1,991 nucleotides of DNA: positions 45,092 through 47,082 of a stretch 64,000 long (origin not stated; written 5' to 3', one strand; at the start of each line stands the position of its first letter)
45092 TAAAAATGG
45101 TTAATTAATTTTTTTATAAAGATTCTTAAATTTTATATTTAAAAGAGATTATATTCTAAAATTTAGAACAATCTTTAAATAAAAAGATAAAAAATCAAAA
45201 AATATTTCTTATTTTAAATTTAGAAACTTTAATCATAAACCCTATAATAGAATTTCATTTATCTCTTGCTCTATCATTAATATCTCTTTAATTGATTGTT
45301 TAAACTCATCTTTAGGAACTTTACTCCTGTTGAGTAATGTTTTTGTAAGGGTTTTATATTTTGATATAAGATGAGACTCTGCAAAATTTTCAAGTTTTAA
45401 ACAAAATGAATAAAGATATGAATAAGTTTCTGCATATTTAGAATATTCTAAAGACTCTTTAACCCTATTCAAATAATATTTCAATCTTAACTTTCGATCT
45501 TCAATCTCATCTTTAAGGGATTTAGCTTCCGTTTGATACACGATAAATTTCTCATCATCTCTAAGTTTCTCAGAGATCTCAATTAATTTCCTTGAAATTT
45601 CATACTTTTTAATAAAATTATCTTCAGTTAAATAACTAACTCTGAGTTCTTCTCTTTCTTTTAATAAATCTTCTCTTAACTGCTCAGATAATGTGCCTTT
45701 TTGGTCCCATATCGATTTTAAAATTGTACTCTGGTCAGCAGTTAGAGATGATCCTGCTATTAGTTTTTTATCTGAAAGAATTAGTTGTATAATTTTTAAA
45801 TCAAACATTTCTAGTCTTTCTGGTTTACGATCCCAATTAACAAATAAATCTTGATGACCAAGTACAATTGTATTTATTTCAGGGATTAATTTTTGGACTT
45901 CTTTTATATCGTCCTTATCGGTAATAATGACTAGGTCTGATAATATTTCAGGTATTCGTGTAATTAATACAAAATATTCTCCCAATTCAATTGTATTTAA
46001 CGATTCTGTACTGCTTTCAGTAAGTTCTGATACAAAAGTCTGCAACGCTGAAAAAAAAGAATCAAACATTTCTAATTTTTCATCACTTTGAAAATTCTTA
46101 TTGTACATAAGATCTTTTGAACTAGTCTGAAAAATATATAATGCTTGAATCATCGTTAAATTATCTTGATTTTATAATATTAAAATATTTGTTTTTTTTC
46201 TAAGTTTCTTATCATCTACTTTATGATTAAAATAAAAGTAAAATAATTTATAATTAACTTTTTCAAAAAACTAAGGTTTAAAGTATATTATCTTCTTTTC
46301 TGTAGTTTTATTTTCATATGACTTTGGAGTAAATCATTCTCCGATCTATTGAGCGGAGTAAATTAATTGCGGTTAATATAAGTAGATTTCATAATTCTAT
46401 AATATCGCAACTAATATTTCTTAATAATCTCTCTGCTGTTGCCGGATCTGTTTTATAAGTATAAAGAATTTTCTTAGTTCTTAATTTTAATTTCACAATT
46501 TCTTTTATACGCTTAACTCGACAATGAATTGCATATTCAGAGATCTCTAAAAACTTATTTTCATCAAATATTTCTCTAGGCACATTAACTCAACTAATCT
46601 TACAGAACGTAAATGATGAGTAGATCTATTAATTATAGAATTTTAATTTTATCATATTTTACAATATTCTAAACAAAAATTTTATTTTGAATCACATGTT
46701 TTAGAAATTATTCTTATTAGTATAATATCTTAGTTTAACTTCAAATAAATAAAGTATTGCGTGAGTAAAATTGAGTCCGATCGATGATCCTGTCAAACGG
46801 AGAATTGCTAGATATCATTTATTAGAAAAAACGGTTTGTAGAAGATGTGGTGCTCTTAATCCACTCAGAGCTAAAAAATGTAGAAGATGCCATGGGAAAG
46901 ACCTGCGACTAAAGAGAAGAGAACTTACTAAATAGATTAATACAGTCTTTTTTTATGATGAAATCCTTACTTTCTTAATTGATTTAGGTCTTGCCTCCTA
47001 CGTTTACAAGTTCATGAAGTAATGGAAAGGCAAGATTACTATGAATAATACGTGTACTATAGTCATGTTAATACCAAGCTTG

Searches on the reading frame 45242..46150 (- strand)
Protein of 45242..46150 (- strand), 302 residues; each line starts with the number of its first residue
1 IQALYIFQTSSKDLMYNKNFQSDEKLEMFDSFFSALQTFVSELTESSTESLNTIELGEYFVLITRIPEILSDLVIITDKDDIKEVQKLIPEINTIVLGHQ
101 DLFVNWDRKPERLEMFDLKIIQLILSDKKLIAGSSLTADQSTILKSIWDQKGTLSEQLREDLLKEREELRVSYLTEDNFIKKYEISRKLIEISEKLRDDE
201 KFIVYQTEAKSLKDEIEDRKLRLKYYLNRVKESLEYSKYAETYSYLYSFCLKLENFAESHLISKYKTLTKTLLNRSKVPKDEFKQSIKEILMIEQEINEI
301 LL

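Call 51: search_protein_families(library=pfam, proteins=[window:45242-46150:-], max_evalue=0.01)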
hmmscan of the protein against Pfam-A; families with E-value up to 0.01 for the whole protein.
window:45242-46150:- (302 aa): 0 families

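Call 57: find_homologous_proteins(query=window:45242-46150:-, max_evalue=1e-10)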
Query window:45242-46150:- (302 aa): 202 proteins with E <= 1e-10 among 2726 candidates; the best 120 are listed.
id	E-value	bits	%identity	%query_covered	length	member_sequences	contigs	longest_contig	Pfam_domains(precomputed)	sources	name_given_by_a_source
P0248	1.1e-181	620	100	100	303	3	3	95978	-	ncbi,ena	-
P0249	4.5e-162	556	89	100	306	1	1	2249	-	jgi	-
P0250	1.7e-161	554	89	100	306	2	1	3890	-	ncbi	ncbi:MAG: hypothetical protein ACFFDN_33305 [Candidatus Hodarchaeota archaeon]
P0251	2.7e-156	537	85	100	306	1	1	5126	-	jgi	-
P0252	1.2e-155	535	85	100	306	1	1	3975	-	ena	-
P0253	2.4e-154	531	84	100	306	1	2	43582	-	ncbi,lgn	ncbi:MAG: hypothetical protein ACFE9X_10700 [Promethearchaeota archaeon]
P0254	2.7e-151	521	83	100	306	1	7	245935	-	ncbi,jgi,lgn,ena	-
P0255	1.6e-150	518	82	100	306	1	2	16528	-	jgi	jgi:hypothetical protein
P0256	5.2e-150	516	82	100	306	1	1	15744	-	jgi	-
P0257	3.6e-149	514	83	100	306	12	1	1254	-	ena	-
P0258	5.7e-149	513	82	100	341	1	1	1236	-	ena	-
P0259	1.2e-148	512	83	100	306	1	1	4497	-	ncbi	ncbi:MAG: hypothetical protein ACFFG0_31840 [Candidatus Thorarchaeota archaeon]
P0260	1.4e-148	512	82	100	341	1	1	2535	-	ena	-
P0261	9.0e-148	509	82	100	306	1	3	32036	-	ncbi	ncbi:MAG: hypothetical protein ACFE9Q_13190 [Candidatus Hodarchaeota archaeon]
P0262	1.9e-147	508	81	100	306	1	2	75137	-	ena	-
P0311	2.3e-137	475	76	99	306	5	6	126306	-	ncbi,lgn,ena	-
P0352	1.1e-128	447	73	100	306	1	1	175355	-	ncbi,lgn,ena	-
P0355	2.1e-128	446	71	100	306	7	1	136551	-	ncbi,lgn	ncbi:MAG: hypothetical protein ACFFEN_00465 [Candidatus Thorarchaeota archaeon]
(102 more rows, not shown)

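Call 59: find_encoding_contigs(protein=P0355, flank=8000, max_places=1)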
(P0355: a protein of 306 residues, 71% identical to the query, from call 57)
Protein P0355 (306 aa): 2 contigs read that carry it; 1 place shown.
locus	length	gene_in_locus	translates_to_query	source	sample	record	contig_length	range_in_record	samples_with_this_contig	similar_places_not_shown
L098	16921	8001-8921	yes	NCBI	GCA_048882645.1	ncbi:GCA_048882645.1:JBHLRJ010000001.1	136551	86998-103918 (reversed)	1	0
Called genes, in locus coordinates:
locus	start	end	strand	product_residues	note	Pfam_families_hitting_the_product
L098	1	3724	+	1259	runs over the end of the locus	PF13676:TIR_2, PF13191:AAA_16, PF24883:NPHP3_N, PF25521:WHD_TANC1, PF24807:WD40_CDC20-Fz, PF24814:WD40_Prp19, PF25173:Beta-prop_WDR3_1st, PF23381:Beta-prop_IFT122_1st, +156 more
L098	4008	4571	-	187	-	PF04654:DUF599 (weak)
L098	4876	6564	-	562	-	PF00118:Cpn60_TCP1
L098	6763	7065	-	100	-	-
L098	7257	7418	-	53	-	PF01020:Ribosomal_L40e (weak)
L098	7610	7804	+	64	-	PF01781:Ribosomal_L38e (weak)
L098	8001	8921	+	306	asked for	-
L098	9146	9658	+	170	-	-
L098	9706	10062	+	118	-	PF01981:PTH2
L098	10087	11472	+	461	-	PF01142:TruD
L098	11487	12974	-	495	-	PF01555:N6_N4_Mtase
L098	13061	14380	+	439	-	PF01336:tRNA_anti-codon, PF00152:tRNA-synt_2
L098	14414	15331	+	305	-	PF00557:Peptidase_M24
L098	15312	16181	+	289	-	PF00483:NTP_transferase, PF12804:NTP_transf_3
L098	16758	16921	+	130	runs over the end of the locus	-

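Call 60: find_encoding_contigs(protein=P0352, flank=8000, max_places=1)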
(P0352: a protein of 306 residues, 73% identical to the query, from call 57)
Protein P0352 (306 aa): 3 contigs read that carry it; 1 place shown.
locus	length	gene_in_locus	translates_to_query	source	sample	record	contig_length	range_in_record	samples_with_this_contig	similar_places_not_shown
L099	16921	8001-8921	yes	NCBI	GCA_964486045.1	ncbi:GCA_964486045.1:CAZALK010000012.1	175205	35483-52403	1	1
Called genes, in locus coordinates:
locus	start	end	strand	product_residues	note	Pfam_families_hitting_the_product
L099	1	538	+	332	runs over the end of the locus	-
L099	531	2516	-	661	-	PF04851:ResIII (faint), PF01935:DUF87 (weak), PF04665:Pox_A32 (faint), PF13401:AAA_22 (faint)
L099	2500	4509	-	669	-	-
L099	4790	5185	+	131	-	-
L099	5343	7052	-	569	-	-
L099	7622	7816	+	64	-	PF01781:Ribosomal_L38e (weak)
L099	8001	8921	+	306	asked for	-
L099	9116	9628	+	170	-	-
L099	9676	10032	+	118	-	PF01981:PTH2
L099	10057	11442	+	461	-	PF01142:TruD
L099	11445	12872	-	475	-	PF01555:N6_N4_Mtase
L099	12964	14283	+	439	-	PF01336:tRNA_anti-codon, PF00152:tRNA-synt_2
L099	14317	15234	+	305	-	PF00557:Peptidase_M24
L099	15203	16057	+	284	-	PF00483:NTP_transferase, PF12804:NTP_transf_3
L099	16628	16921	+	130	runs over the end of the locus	-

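Call 61: find_encoding_contigs(protein=P0311, flank=8000, max_places=1)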
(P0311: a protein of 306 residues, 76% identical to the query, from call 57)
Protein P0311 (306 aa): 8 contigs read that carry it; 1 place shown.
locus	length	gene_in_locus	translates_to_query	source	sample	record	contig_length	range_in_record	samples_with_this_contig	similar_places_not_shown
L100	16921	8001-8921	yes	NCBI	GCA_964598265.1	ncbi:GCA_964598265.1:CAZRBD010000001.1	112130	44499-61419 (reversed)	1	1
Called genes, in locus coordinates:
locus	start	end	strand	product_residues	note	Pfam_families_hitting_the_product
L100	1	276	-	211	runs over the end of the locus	-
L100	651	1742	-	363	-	-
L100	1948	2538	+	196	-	-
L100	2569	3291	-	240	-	PF01541:GIY-YIG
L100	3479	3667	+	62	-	-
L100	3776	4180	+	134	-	-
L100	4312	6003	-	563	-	PF00118:Cpn60_TCP1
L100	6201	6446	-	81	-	-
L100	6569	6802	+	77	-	PF02697:VAPB_antitox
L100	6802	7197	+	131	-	PF01850:PIN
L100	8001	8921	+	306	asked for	-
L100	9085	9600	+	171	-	-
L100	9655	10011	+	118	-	PF01981:PTH2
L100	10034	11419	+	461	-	PF01142:TruD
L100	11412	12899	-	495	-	PF01555:N6_N4_Mtase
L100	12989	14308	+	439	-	PF01336:tRNA_anti-codon, PF00152:tRNA-synt_2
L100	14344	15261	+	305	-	PF00557:Peptidase_M24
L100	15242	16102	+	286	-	PF00483:NTP_transferase, PF12804:NTP_transf_3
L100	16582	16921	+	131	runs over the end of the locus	-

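Call 62: find_encoding_contigs(protein=P0254, flank=8000, max_places=1)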
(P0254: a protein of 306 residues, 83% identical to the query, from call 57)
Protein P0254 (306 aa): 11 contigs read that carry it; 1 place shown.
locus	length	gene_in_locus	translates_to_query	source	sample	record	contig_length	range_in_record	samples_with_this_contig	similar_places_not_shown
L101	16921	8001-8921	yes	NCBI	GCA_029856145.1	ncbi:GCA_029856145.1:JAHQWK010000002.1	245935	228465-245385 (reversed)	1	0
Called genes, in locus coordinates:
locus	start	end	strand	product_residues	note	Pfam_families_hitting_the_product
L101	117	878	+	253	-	-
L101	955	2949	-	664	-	PF01935:DUF87, PF04851:ResIII (faint), PF13401:AAA_22 (faint)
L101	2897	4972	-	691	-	-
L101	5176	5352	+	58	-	-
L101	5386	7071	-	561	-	PF00118:Cpn60_TCP1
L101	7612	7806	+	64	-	PF01781:Ribosomal_L38e (weak)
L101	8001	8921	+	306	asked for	-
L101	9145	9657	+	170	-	-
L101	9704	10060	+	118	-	PF01981:PTH2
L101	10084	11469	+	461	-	PF01142:TruD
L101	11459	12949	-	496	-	PF01555:N6_N4_Mtase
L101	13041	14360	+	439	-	PF01336:tRNA_anti-codon, PF00152:tRNA-synt_2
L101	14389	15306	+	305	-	PF00557:Peptidase_M24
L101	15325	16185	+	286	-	PF00483:NTP_transferase, PF12804:NTP_transf_3 (weak)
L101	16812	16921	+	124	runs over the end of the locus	PF18050:Cyclophil_like2 (weak)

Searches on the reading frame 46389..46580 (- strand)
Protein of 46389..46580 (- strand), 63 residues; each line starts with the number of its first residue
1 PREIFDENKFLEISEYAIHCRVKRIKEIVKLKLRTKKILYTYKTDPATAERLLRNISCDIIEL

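Call 51: search_protein_families(library=pfam, proteins=[window:46389-46580:-], max_evalue=0.01)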
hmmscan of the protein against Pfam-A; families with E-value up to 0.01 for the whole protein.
window:46389-46580:- (63 aa): 1 family
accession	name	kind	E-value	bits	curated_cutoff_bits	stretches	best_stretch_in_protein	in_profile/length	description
PF01781.23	Ribosomal_L38e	-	5.5e-08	33.1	27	1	1-54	1-57/68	Ribosomal L38e protein family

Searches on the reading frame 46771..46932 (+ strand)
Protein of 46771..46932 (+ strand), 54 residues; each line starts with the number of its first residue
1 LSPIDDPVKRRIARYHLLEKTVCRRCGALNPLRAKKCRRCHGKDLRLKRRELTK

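Call 51: search_protein_families(library=pfam, proteins=[window:46771-46932:+], max_evalue=0.01)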
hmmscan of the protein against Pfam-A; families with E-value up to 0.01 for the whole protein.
window:46771-46932:+ (54 aa): 4 families
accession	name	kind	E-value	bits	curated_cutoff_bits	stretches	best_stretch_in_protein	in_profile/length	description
PF01020.24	Ribosomal_L40e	-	7.4e-06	26.2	23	1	10-49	6-48/50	Ribosomal L40e family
PF12773.13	DZR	-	0.0029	18.2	27.3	1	20-40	24-44/45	Double zinc ribbon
PF13240.11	Zn_Ribbon_1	-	0.0041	17.3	25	1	23-40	2-19/23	zinc-ribbon domain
PF00684.25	DnaJ_CXXCXGXG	-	0.0088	16.7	32.7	0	16-43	37-64/65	DnaJ central domain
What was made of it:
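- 46771..46935 (+): Ribosomal protein L40e gene. It forms the left border of the insertion site. Pfam PF01020, E=7e-6 (call 51).
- Checked: L40e (46771-46935) and the thermosome are confirmed (call 51).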
